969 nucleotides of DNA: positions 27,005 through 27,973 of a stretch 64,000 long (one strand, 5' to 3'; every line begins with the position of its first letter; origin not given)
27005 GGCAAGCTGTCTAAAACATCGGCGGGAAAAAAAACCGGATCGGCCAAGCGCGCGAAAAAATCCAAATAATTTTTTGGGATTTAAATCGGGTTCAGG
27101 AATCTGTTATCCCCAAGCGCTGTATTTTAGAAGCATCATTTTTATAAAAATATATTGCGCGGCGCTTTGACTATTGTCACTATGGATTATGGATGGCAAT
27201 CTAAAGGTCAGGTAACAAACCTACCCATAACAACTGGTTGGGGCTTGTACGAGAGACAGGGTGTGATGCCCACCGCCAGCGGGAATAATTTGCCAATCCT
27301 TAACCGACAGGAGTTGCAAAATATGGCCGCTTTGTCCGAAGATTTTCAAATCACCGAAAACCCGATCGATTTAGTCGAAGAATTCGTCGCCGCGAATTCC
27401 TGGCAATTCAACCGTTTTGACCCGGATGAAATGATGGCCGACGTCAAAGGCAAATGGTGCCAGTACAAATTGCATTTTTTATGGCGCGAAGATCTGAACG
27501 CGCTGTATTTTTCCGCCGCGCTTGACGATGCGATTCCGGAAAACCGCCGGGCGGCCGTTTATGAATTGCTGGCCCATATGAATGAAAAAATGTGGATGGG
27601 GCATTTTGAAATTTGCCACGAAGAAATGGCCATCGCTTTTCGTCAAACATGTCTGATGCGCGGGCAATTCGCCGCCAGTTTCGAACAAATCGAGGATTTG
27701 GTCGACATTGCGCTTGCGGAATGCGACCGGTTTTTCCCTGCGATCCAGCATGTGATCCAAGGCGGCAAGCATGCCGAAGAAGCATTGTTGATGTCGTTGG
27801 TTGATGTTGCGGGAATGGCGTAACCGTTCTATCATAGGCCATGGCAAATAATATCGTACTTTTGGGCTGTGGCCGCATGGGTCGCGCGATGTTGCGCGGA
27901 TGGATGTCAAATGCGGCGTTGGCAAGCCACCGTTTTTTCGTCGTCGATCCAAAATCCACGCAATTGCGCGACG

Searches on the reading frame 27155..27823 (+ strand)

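Call 52: search_protein_families(library=pfam, proteins=[window:27155-27823:+], max_evalue=0.00001)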
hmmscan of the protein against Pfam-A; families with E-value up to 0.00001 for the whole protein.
window:27155-27823:+ (222 aa): 1 family
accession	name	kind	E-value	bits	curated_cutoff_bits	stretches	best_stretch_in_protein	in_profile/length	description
PF10722.14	YbjN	-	3.5e-25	89.1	22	1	70-198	1-125/126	Putative bacterial sensory transduction regulator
